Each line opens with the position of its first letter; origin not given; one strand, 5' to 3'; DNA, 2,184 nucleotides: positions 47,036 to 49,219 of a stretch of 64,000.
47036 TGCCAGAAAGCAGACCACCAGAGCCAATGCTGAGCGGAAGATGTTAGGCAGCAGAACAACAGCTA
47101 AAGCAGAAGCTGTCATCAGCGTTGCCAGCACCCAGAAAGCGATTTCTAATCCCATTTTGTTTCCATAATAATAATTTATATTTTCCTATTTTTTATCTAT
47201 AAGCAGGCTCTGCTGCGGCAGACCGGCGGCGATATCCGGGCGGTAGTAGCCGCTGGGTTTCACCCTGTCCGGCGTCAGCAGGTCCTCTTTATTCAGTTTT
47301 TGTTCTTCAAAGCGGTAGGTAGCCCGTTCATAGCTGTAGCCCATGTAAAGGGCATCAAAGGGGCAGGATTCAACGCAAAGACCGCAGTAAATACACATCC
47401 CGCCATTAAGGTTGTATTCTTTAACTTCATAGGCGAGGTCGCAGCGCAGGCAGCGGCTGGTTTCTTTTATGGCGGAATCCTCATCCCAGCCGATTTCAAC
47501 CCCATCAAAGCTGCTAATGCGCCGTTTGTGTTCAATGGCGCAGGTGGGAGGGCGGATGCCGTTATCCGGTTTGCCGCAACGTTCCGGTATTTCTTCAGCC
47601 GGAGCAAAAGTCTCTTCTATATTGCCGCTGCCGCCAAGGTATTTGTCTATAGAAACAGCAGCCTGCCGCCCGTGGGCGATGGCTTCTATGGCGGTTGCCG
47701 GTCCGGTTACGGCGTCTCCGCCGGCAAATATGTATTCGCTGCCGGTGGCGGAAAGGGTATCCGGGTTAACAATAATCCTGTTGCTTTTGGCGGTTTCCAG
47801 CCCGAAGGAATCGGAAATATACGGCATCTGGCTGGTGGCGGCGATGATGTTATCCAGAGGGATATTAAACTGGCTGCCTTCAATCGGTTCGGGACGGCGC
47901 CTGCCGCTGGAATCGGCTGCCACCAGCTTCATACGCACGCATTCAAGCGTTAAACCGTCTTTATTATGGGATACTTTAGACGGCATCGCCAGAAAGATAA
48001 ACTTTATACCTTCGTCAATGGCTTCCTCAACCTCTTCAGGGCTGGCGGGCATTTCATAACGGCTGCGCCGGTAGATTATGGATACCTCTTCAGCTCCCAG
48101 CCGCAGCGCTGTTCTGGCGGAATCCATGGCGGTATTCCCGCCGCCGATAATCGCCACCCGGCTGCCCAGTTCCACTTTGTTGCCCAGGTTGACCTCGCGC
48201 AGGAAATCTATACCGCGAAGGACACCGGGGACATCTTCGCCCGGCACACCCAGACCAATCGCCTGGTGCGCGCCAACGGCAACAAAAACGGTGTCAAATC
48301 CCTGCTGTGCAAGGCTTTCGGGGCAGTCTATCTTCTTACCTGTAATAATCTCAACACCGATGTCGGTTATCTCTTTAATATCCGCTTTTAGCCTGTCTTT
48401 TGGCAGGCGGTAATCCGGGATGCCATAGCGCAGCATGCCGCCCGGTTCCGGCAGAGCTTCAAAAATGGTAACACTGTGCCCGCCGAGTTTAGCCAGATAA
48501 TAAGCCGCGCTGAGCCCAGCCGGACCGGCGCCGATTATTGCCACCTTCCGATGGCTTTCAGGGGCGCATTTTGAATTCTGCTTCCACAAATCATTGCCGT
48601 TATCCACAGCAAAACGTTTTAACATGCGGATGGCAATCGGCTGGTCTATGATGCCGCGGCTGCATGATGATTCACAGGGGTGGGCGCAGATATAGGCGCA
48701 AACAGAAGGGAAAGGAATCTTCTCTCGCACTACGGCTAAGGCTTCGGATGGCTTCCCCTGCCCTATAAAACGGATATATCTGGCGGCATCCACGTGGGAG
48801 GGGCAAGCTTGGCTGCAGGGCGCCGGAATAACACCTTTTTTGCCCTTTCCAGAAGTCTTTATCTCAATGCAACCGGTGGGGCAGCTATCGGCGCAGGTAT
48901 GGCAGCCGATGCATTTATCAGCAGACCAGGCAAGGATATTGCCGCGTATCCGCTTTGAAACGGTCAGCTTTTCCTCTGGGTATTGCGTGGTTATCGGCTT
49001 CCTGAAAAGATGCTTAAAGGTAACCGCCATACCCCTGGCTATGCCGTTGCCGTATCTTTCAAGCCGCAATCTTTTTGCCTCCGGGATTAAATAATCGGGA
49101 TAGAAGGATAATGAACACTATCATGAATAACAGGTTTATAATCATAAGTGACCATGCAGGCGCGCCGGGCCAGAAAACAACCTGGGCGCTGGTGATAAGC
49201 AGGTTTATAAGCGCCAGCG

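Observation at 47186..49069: NuoI is interrupted by a GltD/SudA-like NAD(P)H-FAD-FeS module, a possible built-in electron-input domain for a complex I that lacks NuoEFG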

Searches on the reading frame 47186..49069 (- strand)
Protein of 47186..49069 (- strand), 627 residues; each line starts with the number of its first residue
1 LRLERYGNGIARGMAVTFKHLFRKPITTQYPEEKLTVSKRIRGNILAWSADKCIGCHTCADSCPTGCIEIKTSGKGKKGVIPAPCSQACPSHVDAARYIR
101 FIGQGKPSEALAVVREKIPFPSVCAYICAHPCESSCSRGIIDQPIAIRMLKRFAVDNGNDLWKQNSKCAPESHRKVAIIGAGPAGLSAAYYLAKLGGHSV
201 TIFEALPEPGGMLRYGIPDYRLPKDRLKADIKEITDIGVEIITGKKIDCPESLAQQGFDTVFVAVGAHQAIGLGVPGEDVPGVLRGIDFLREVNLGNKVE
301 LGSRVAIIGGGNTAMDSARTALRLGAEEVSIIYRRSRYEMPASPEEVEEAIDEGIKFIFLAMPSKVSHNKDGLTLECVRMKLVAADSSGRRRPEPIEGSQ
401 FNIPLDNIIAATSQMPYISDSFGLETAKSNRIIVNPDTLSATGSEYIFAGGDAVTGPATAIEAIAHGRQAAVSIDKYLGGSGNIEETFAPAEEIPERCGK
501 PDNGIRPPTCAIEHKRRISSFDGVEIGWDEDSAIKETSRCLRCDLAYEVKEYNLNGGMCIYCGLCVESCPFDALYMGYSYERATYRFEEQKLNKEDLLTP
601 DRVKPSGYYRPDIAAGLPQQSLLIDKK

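Call 5: search_protein_families(library=pfam, proteins=[window:47186-49069:-], max_evalue=0.01)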
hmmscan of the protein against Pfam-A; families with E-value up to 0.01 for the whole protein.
window:47186-49069:- (627 aa): 27 families (the best 25 are shown)
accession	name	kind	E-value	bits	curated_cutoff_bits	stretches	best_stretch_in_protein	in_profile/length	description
PF07992.20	Pyr_redox_2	-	1.9e-32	113.3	26.1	1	175-467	2-291/291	Pyridine nucleotide-disulphide oxidoreductase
PF14691.11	Fer4_20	-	4.2e-18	65.6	25.8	1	83-157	30-107/113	Dihydroprymidine dehydrogenase domain II, 4Fe-4S cluster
PF00070.33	Pyr_redox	-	5.6e-13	49.6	22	2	304-373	1-77/82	Pyridine nucleotide-disulphide oxidoreductase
PF00037.32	Fer4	-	6.1e-12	45.3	21.1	2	557-575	6-24/24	4Fe-4S binding domain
PF13450.12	NAD_binding_8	-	6.7e-10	39.5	21.9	1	178-213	1-35/68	NAD(P)-binding Rossmann-like domain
PF13738.12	Pyr_redox_3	-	1.7e-09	37.8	30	2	292-369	155-241/305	Pyridine nucleotide-disulphide oxidoreductase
PF01266.30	DAO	-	1.3e-08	35.2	27.9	1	175-211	1-37/353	FAD dependent oxidoreductase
PF13187.11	Fer4_9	-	1.2e-06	28.8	27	1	44-68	33-52/52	4Fe-4S dicluster domain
PF01946.23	Thi4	-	2.4e-06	27.4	26.2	1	175-212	19-56/235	Thi4 family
PF12838.12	Fer4_7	-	2.6e-06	28.2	27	1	559-581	2-24/52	4Fe-4S dicluster domain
PF01262.27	AlaDh_PNT_C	-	4.6e-06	26.6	23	0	303-331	29-56/214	Alanine dehydrogenase/PNT, C-terminal domain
PF01593.30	Amino_oxidase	-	3.1e-05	23.9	19.8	1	184-211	2-28/443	Flavin containing amine oxidoreductase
PF12831.13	FAD_oxidored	-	8.6e-05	22.4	27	1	176-214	2-39/416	FAD dependent oxidoreductase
PF12797.12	Fer4_2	-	0.00015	22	24.5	1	48-65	5-22/22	4Fe-4S binding domain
PF13183.11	Fer4_8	-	0.00016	22.5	27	1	558-586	4-32/68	4Fe-4S dicluster domain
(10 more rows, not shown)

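Call 6: search_protein_families(library=ncbifam, proteins=[window:47186-49069:-], max_evalue=0.01)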
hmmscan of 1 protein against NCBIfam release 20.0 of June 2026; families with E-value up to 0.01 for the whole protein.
window:47186-49069:- (627 aa): 126 families (the best 25 are shown)
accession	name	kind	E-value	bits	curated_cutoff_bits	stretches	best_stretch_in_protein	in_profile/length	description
NF009410.0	PRK12771.1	subfamily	2.4e-147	491.9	516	2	83-576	48-531/566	NAD(P)-binding protein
NF009454.0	PRK12814.1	equivalog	1.1e-134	450.2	916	1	80-544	99-573/657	putative NADPH-dependent glutamate synthase small subunit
NF009414.0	PRK12778.1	equivalog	1e-105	354.6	1103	1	84-478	338-749/752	bifunctional dihydroorotate dehydrogenase B NAD binding subunit/NADPH-dependent glutamate synthase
NF010590.0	PRK13984.1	equivalog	3e-95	319.6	946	2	84-479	197-607/611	putative oxidoreductase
TIGR03315.1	Se_ygfK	equivalog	4.2e-95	319.1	835.3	1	83-544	445-887/1012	putative selenate reductase subunit YgfK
TIGR01316.1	gltA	equivalog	1.1e-90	304.7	471.75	1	83-478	36-449/449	NADPH-dependent glutamate synthase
NF009413.0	PRK12775.1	equivalog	3.6e-75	253.5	1895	1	83-479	339-755/1006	putative trifunctional 2-polyprenylphenol hydroxylase/glutamate synthase subunit beta/ferritin domain-containing protein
NF009408.0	PRK12769.1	equivalog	5.9e-74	249.4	1003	2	85-479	236-652/659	formate-dependent uric acid utilization protein AegA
NF009409.0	PRK12770.1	subfamily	3.9e-73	246.6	343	1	167-480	12-352/360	putative glutamate synthase subunit beta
TIGR01318.1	gltD_gamma_fam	subfamily_domain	8e-73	245.6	482.95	1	84-479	49-466/467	glutamate synthase, small subunit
NF009451.0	PRK12809.1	equivalog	8.3e-65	219.3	1154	2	83-473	217-629/639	formate-dependent uric acid utilization protein YgfT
NF009415.0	PRK12779.1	equivalog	1.1e-62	212.2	1519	1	87-475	212-623/944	putative bifunctional glutamate synthase subunit beta/2-polyprenylphenol hydroxylase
TIGR01317.1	GOGAT_sm_gam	subfamily_domain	1e-48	166.4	447.7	1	88-482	57-482/485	glutamate synthase small subunit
NF045663.1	diclust_near_Sec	equivalog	2.1e-45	155.1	530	2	82-269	17-201/759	pyridine nucleotide-disulfide oxidoreductase/dicluster-binding protein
NF004537.0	PRK05888.1-3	equivalog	2.4e-27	95.8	163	2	11-70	24-87/204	NADH-quinone oxidoreductase subunit NuoI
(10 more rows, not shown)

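Call 7: find_homologous_proteins(query=window:47186-49069:-, max_evalue=1e-10)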
Query window:47186-49069:- (627 aa): 7993 proteins with E <= 1e-10 among 8000 candidates; the best 120 are listed.
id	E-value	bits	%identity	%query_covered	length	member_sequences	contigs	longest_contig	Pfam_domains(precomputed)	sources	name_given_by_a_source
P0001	0.0e+0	1445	100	100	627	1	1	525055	PF01946.24,PF01266.31,PF13450.13,PF14691.12,PF07992.21,PF00070.34,PF00037.33,PF13738.13,PF12838.13,PF01262.28,PF13187.12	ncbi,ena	-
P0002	0.0e+0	1219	83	100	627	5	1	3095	PF01946.24,PF01266.31,PF13450.13,PF14691.12,PF07992.21,PF00070.34,PF00037.33,PF13738.13,PF01262.28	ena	-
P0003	0.0e+0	1212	83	100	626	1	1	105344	PF01946.24,PF01266.31,PF13450.13,PF14691.12,PF07992.21,PF00070.34,PF00037.33,PF13738.13,PF12838.13,PF01262.28,PF13187.12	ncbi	-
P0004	0.0e+0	1194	83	100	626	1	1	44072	PF13450.13,PF07992.21,PF00070.34,PF12831.14,PF01946.24,PF01266.31,PF14691.12,PF00890.31,PF00037.33,PF13738.13,PF01262.28,PF13237.12,PF13187.12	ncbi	ncbi:FAD-dependent oxidoreductase [Chloroflexota bacterium]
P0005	0.0e+0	1174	81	100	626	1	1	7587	PF13450.13,PF07992.21,PF00070.34,PF12838.13,PF01946.24,PF01266.31,PF14691.12,PF00037.33,PF13738.13,PF01262.28,PF13237.12,PF13187.12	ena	-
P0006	0.0e+0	1117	77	100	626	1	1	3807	PF13450.13,PF07992.21,PF00070.34,PF03486.21,PF12831.14,PF01946.24,PF01266.31,PF01593.31,PF14691.12,PF00890.31,PF00037.33,PF13738.13,PF01262.28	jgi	jgi:formate dehydrogenase beta subunit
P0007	0.0e+0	1116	76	100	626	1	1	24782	PF01946.24,PF01266.31,PF13450.13,PF14691.12,PF07992.21,PF00070.34,PF00037.33,PF13738.13,PF13187.12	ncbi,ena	-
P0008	0.0e+0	1098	76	100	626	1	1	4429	PF13450.13,PF07992.21,PF00070.34,PF03486.21,PF01946.24,PF01266.31,PF01593.31,PF14691.12,PF00890.31,PF00037.33,PF13738.13,PF01262.28,PF13187.12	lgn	-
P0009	0.0e+0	1086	75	100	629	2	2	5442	PF01946.24,PF01266.31,PF13450.13,PF14691.12,PF07992.21,PF00070.34,PF00037.33,PF13738.13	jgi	-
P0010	0.0e+0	1085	75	100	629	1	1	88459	PF01946.24,PF01266.31,PF13450.13,PF14691.12,PF07992.21,PF00070.34,PF00037.33,PF13738.13,PF13187.12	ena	-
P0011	0.0e+0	1075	74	100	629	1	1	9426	PF01946.24,PF01266.31,PF13450.13,PF14691.12,PF07992.21,PF00070.34,PF00037.33,PF13738.13,PF13746.12,PF01262.28,PF13187.12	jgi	-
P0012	0.0e+0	1071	75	100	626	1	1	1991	PF01266.31,PF13450.13,PF14691.12,PF07992.21,PF12837.13,PF00070.34,PF00037.33,PF13738.13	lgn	-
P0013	0.0e+0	1069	74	100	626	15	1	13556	PF13450.13,PF07992.21,PF12837.13,PF00070.34,PF12838.13,PF01946.24,PF01266.31,PF14691.12,PF00037.33,PF13738.13,PF13237.12,PF13187.12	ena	-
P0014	0.0e+0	1034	72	100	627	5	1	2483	PF01946.24,PF01266.31,PF13450.13,PF14691.12,PF07992.21,PF12837.13,PF00070.34,PF00037.33,PF13738.13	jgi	jgi:formate dehydrogenase beta subunit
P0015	0.0e+0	1022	71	100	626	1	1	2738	PF01946.24,PF01266.31,PF13450.13,PF14691.12,PF07992.21,PF12837.13,PF00070.34,PF00037.33,PF13738.13,PF12831.14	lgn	-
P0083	1.1e-249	848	60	99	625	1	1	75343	PF13450.13,PF07992.21,PF00070.34,PF03486.21,PF12831.14,PF01946.24,PF01266.31,PF01593.31,PF14691.12,PF00890.31,PF00037.33,PF13738.13,PF13237.12,PF13183.12,PF13187.12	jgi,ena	-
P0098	8.6e-243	826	58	100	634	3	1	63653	PF13450.13,PF07992.21,PF00070.34,PF03486.21,PF12831.14,PF01946.24,PF01266.31,PF14691.12,PF00037.33,PF13738.13,PF13183.12,PF03807.24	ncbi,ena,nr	ncbi:MAG: FAD-dependent oxidoreductase [Dehalococcoidia bacterium]|nr:FAD-dependent oxidoreductase [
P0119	3.0e-230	784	56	100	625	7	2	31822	PF13241.13,PF13450.13,PF07992.21,PF00070.34,PF03486.21,PF01134.29,PF01494.26,PF12831.14,PF01946.24,PF01266.31,PF14691.12,PF00890.31,PF13738.13,PF01262.28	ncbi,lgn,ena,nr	ncbi:MAG: FAD-dependent oxidoreductase [Dehalococcoidales bacterium]|nr:FAD-dependent oxidoreductase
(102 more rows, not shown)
